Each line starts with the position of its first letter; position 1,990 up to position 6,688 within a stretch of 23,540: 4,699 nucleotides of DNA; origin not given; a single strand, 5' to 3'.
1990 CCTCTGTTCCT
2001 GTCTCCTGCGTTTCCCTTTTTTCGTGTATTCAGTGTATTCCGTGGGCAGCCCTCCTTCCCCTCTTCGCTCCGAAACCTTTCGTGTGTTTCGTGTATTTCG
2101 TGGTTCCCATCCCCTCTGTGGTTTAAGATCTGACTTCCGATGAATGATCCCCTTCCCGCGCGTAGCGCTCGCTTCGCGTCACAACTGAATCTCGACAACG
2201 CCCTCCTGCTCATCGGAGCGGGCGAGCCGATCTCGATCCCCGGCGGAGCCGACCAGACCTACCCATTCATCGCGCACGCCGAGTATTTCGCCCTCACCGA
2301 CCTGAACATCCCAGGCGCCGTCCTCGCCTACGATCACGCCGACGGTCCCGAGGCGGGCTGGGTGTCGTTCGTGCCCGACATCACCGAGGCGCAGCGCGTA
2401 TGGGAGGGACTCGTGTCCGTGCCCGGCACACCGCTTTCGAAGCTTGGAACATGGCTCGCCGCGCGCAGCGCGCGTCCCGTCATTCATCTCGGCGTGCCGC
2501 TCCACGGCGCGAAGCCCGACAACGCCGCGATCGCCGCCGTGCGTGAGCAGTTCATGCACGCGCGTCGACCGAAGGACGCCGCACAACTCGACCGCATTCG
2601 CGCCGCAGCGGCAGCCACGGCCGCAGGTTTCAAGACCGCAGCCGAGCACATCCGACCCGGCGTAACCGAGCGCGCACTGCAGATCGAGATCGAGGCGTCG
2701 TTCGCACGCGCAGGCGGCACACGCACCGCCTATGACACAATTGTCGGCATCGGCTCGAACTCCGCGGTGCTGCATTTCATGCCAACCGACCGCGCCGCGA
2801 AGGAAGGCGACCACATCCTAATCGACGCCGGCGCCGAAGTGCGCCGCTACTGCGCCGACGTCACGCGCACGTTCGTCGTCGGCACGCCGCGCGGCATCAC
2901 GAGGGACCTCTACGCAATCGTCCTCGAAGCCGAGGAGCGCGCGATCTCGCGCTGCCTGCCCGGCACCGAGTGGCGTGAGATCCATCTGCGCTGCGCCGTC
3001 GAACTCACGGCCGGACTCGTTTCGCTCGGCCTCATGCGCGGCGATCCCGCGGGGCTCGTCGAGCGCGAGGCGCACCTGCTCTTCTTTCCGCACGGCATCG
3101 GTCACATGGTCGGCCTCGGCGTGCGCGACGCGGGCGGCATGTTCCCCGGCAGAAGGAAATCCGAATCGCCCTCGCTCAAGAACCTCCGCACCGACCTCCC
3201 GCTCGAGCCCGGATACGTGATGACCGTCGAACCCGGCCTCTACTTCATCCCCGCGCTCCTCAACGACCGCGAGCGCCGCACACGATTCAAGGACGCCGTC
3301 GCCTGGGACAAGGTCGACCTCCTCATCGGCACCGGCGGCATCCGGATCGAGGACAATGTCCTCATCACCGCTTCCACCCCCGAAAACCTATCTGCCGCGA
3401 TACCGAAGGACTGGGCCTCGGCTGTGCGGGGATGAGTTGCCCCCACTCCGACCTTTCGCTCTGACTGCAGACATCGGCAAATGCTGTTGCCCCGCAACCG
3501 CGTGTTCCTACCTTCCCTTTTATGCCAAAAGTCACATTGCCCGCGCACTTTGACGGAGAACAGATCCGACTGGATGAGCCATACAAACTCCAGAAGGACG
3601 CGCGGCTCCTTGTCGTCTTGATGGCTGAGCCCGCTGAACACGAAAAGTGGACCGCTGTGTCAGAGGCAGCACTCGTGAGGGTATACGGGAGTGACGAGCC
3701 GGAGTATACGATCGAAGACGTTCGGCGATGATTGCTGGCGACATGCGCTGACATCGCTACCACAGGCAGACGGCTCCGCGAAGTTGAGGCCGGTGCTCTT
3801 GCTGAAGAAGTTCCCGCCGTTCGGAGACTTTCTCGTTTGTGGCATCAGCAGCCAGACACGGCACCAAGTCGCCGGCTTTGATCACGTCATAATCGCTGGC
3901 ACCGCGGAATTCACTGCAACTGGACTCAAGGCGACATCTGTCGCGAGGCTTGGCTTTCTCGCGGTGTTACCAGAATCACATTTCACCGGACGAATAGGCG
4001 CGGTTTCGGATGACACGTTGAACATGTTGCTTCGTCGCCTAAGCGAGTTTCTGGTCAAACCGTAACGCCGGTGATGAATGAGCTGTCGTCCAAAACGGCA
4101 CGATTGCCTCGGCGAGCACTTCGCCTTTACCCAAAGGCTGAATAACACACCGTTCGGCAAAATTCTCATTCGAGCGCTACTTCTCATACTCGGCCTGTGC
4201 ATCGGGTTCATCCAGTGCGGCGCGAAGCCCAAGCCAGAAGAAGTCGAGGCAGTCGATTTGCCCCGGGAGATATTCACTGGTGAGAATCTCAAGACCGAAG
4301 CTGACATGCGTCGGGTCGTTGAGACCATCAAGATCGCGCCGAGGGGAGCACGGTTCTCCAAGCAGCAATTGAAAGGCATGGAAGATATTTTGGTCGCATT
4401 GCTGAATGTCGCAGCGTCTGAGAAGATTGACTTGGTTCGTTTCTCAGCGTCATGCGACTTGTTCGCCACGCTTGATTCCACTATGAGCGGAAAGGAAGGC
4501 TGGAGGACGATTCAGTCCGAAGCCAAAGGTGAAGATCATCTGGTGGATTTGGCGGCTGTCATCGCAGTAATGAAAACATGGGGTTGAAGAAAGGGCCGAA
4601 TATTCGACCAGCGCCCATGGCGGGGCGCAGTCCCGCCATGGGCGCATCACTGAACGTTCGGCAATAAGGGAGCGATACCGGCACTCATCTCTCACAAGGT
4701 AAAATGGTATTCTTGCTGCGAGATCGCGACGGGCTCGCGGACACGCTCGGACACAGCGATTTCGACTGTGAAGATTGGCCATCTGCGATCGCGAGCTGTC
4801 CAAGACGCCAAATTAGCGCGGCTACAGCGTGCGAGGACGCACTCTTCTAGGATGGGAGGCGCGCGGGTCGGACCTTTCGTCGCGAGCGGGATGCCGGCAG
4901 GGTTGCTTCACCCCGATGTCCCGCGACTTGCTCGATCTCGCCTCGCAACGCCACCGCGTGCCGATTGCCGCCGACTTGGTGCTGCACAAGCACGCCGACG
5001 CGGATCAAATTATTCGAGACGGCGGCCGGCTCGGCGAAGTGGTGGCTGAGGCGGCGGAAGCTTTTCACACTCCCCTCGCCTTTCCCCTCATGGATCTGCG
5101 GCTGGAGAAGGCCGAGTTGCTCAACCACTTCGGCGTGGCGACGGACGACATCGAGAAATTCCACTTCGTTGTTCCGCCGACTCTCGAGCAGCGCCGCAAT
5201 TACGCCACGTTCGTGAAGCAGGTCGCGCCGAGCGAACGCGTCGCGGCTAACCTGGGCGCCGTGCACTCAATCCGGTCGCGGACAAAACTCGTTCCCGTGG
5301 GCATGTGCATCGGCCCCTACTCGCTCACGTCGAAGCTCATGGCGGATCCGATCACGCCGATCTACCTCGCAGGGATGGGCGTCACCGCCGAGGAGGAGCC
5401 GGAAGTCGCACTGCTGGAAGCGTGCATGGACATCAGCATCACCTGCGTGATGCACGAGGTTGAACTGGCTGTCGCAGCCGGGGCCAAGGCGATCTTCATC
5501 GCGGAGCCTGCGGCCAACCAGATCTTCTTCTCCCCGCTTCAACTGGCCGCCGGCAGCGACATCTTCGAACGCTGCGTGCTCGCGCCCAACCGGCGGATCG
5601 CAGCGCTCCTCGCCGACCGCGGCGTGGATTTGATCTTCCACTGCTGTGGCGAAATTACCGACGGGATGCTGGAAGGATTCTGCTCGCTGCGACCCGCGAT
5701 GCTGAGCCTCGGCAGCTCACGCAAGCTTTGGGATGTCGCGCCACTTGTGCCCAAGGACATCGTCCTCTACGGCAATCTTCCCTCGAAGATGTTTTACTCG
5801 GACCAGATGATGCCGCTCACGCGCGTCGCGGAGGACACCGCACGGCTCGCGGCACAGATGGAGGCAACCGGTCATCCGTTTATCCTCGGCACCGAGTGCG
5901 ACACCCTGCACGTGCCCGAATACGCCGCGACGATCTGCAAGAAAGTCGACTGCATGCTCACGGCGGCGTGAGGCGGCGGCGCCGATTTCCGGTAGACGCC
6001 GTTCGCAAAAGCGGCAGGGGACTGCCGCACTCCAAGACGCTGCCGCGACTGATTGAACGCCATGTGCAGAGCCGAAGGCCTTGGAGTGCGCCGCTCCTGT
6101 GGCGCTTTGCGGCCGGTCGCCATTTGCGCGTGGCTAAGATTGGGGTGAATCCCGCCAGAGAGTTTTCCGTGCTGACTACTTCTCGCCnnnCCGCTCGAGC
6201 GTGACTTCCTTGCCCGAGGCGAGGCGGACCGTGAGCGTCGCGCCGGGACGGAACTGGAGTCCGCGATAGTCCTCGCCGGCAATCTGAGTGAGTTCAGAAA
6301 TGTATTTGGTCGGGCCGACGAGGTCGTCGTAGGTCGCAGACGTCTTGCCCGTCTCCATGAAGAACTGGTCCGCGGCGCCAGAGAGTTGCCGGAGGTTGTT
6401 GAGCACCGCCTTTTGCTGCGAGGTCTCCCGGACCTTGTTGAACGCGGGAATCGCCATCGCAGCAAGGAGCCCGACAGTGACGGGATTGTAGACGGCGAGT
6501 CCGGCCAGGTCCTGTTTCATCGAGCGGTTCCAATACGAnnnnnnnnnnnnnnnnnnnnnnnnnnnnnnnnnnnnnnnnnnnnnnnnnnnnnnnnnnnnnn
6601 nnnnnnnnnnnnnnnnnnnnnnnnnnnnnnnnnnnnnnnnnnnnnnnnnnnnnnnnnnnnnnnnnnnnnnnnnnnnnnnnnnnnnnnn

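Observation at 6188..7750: Large secreted protein with an internal, leaderless GspG/pseudopilin-like C-terminal module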

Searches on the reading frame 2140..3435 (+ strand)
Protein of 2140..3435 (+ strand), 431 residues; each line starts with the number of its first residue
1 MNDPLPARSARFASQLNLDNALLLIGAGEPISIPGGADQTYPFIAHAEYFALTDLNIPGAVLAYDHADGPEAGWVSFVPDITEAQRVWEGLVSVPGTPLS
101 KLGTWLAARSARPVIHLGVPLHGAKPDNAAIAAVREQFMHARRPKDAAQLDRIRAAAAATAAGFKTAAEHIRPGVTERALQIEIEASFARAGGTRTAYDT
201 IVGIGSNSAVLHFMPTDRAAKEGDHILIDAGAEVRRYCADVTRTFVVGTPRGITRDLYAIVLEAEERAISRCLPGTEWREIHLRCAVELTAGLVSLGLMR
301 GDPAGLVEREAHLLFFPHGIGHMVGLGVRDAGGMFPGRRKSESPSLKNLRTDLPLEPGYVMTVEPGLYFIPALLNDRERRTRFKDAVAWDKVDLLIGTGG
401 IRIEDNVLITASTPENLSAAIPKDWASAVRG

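Call 10: search_protein_families(library=pfam, proteins=[window:2140-3435:+], max_evalue=0.00001)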
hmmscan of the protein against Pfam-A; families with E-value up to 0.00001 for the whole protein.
window:2140-3435:+ (431 aa): 1 family
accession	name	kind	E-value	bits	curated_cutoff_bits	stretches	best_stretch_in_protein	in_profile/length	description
PF00557.29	Peptidase_M24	-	4.5e-56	190.4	23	1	152-411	2-208/208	Metallopeptidase family M24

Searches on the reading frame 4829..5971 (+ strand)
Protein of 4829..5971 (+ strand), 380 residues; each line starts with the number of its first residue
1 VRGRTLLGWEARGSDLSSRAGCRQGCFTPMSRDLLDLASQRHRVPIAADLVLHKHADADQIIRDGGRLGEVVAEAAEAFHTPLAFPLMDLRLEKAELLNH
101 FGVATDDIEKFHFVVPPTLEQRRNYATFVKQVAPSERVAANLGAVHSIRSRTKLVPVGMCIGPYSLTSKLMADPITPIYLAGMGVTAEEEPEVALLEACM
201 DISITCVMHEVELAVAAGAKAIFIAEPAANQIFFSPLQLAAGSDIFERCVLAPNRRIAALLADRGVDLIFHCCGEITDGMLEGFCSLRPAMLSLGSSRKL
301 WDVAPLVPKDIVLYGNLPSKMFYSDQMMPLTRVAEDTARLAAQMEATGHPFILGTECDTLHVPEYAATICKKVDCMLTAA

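Call 10: search_protein_families(library=pfam, proteins=[window:4829-5971:+], max_evalue=0.00001)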
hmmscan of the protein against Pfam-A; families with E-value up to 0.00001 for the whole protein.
window:4829-5971:+ (380 aa): 1 family
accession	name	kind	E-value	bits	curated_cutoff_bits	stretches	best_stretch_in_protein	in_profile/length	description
PF01208.23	URO-D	-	4.1e-11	42.9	23.9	1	131-359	110-327/346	Uroporphyrinogen decarboxylase (URO-D)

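Call 59: search_protein_families(library=ncbifam, proteins=[window:4829-5971:+], max_evalue=0.00001)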
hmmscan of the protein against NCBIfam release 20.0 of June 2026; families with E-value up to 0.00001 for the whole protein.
window:4829-5971:+ (380 aa): 3 families
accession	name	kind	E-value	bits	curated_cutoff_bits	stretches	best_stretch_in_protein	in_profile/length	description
NF004889.0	PRK06252.1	subfamily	1.4e-10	40.8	244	1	118-323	101-289/340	methylcobalamin:coenzyme M methyltransferase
NF041608.1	methylcob_mtaseMtbA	equivalog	2.8e-09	36.5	600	1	70-280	51-248/339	methylcobamide:CoM methyltransferase MtbA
TIGR01463.1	mtaA_cmuA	subfamily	3.5e-08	33.1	235.4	1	62-317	46-284/340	MtaA/CmuA family methyltransferase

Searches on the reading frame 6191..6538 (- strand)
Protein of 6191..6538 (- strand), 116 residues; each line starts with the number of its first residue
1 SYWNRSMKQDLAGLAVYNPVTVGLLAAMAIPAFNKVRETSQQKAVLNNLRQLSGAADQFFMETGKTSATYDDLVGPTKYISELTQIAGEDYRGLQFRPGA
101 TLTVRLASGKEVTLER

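Call 17: search_solved_structures(query=window:6191-6538:-, max_evalue=10, show_alignments=3)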
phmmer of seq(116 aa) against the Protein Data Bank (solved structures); distinct sequences matched with E-value up to 10: 13.
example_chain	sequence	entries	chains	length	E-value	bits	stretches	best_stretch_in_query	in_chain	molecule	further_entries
8tj2_C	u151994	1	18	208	0.0031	20.7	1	21-67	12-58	Type IV major pilin protein PilA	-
2m7g_A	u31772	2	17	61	0.013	18.7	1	21-62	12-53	Geopilin domain 1 protein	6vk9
7tgg_A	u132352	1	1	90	0.027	17.6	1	20-62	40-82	Geopilin domain 1 protein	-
5wda_A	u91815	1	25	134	0.31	14.3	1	20-70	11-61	General secretion pathway protein G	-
9laa_A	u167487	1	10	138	0.44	13.8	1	20-99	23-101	Type IV pilin protein PilA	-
2hi2_A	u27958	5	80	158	0.44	13.8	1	21-109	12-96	Fimbrial protein | PilA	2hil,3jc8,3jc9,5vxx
8tob_GA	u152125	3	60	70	0.81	12.9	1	21-69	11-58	Fimbrial protein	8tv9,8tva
9egp_A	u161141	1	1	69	0.87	12.8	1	20-61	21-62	Geopilin domain 1 protein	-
5x3d_A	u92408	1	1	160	0.97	12.7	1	15-62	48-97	Phosphoenolpyruvate phosphomutase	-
1ay2_A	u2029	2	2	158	1.2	12.3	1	21-109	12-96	TYPE 4 PILIN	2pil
7xnj_A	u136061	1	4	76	1.2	12.3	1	40-73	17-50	Stress Response Facilitator A, SrfA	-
4fn7_A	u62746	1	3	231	1.3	12.2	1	41-102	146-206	Enoyl-CoA hydratase/isomerase family protein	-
4fn8_A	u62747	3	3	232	1.3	12.2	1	41-102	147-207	Enoyl-CoA hydratase/isomerase family protein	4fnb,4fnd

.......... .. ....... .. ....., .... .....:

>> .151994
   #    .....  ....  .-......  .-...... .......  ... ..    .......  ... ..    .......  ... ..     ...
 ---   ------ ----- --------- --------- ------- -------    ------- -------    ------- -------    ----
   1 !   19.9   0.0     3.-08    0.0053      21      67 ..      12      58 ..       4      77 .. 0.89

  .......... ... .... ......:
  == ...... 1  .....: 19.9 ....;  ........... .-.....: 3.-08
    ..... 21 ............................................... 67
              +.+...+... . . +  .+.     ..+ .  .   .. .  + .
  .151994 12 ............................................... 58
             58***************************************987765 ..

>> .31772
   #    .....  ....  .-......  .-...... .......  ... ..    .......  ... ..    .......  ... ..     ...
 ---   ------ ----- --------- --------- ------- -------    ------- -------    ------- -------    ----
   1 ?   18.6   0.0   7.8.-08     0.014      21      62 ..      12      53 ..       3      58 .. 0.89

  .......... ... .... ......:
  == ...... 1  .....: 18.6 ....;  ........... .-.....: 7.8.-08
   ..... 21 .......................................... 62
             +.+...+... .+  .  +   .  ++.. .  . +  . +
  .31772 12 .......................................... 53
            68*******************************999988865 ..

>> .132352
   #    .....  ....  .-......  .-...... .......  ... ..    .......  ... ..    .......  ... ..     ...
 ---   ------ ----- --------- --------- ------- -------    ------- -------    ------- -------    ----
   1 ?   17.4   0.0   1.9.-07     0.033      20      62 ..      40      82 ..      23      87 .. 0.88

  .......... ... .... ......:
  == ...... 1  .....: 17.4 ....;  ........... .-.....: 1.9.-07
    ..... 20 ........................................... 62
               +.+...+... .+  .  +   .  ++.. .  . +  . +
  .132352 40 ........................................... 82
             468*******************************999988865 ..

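Call 18: search_protein_families(library=pfam, proteins=[window:6191-6538:-], max_evalue=5)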
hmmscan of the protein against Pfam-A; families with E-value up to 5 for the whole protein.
seq(116 aa): 0 families

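Call 29: search_solved_structures(query=A2, max_evalue=1, show_alignments=3)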
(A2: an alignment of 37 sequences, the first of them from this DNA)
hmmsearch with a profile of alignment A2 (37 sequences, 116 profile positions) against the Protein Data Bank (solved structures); distinct sequences matched with E-value up to 1: 24.
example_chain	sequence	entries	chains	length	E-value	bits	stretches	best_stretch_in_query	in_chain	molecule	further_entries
8tj2_C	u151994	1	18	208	0.00012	25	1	21-67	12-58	Type IV major pilin protein PilA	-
2m7g_A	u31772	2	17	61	0.0024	20.8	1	21-58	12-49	Geopilin domain 1 protein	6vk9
7tgg_A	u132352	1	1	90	0.0054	19.7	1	21-58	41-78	Geopilin domain 1 protein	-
9egp_A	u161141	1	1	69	0.01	18.8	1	21-63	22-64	Geopilin domain 1 protein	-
8tob_GA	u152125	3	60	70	0.037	17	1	21-62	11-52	Fimbrial protein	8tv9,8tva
1ay2_A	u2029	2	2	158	0.044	16.7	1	21-66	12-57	TYPE 4 PILIN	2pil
2hi2_A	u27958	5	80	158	0.047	16.6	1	21-66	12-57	Fimbrial protein | PilA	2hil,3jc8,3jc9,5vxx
9laa_A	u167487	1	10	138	0.055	16.4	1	21-100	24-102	Type IV pilin protein PilA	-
5x3d_A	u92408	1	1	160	0.058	16.4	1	19-66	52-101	Phosphoenolpyruvate phosphomutase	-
8p3b_A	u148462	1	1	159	0.06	16.3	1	21-65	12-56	Fimbrial protein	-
5wda_A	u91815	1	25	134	0.07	16.1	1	20-69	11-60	General secretion pathway protein G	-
5kua_A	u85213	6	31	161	0.079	15.9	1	21-65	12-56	pilin | Neisseria meningitidis PilE variant SB-GATDH | Neisseria meningitidis PilE, SB-DATDH variant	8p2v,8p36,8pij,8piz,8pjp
7xnj_A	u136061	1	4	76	0.32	13.9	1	37-73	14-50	Stress Response Facilitator A, SrfA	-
3jsv_C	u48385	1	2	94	0.49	13.4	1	35-85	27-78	NF-kappa-B essential modulator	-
4owf_A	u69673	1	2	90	0.61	13.1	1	35-83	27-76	NF-kappa-B essential modulator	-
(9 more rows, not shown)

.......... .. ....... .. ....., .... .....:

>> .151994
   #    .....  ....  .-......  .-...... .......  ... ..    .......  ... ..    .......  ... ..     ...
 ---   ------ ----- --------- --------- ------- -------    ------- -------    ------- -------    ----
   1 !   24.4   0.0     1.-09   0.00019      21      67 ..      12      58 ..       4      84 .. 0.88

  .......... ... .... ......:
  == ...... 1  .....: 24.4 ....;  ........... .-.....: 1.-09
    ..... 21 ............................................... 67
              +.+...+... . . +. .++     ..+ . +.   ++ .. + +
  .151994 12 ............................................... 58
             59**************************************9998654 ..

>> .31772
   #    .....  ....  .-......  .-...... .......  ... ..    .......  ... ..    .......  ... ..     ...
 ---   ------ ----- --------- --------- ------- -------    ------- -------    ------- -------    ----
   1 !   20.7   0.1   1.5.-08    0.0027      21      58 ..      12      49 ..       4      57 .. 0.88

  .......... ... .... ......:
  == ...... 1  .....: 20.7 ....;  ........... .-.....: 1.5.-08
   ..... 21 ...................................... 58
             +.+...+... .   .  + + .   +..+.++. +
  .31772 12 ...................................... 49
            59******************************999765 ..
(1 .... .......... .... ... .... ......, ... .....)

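Call 38: predict_structure(alignment_id=A2)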
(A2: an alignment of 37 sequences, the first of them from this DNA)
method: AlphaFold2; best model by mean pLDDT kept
length: 116 residues; sequences in the alignment: 37
mean_pLDDT: 73.3   pTM: 0.57
mean pLDDT of the five models: 73.3, 72.7, 72.4, 69.7, 66.7
residues with pLDDT >= 90: 2; 70-90: 77; 50-70: 24; < 50: 13
segments of 3 or more residues with pLDDT < 50: 1-4, 25-27
pLDDT, mean of each block of 10 residues (from residue 1): 51 51 50 67 85 89 88 87 78 81 78 79
secondary structure, 60 per line:
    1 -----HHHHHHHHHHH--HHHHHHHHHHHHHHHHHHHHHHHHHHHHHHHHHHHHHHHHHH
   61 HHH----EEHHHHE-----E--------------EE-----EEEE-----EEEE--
elements in order: H6-16 H19-63 H70-73 E102-105 E111-114

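Call 40: fold_search(model_id=the predicted structure, library=pdb)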
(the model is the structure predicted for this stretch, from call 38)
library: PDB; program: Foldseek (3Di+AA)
matches with E <= 10: 198; with E <= 0.001: 0
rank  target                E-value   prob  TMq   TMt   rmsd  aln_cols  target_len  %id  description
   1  5apn_A                1.9e+00  0.03  0.17  0.10   7.5        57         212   18  Structure of the yeast 60S ribosomal subunit in complex with Arx1, Alb1 and N-terminally tagged Rei1 (released 2015-12-16)
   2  7onl_A                2.3e+00  0.05  0.22  0.11  18.0       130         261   14  Mechanosensitive channel MscS solubilized with DDM in closed conformation (released 2021-09-01)
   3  8hku_AL2P             2.5e+00  0.03  0.16  0.09   7.6        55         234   18  Cryo-EM Structures and Translocation Mechanism of Crenarchaeota Ribosome (released 2023-08-16)
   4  7ode_K                2.6e+00  0.04  0.19  0.11   7.0        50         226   28  E. coli 50S ribosome LiCl core particle (released 2022-06-01)
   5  4v6x_CA               2.6e+00  0.03  0.17  0.09   7.5        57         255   14  Structure of the human 80S ribosome (released 2014-07-09)
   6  1gzw_A                3.2e+00  0.06  0.14  0.12   7.8        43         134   21  X-RAY CRYSTAL STRUCTURE OF HUMAN GALECTIN-1 (released 2004-01-08)
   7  6pwo_A                3.2e+00  0.04  0.22  0.11  18.6       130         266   13  MscS DDM (released 2020-01-08)
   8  4k7z                  3.2e+00  0.04  0.14  0.04   2.7        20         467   40  Crystal structure of the C136(42)A/C141(47)A double mutant of Tn501 MerA in complex with NADP and Hg2+ (released 2013-05-15)
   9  5wdz_MODEL_1_A        3.2e+00  0.02  0.12  0.21  11.5        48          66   25  Structure of monomeric Interleukin-8 (1-66) (released 2017-11-29)
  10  9khh_F                3.2e+00  0.01  0.13  0.15  17.4        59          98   15  Structure of the complex of LGR4 with Norrin (2:2) (released 2025-07-16)
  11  9oz6_A                3.4e+00  0.06  0.18  0.41   2.4        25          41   32  Cryo-EM structure of 1:1 chicken ROS1 and chicken NEL complex. (released 2026-02-25)
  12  2zkn_A                3.4e+00  0.06  0.14  0.12   7.8        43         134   21  X-ray structure of mutant galectin-1/lactose complex (released 2008-09-30)
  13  9rmu_C                3.4e+00  0.03  0.18  0.09  14.6        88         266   11  SIVtal integrase in complex with RNA stem-loop (focused refinement of the filament repeat unit) (released 2025-12-10)
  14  5ch7_A                3.4e+00  0.03  0.14  0.02   8.2        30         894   20  Crystal structure of the perchlorate reductase PcrAB - Phe164 gate switch intermediate - from Azospira suillum PS (released 2016-03-09)
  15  6gc6_C                3.7e+00  0.02  0.15  0.10   8.4        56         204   28  50S ribosomal subunit assembly intermediate state 2 (released 2018-07-04)
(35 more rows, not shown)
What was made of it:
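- Tried and rejected: Nothing was significant (E>1; call 40).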
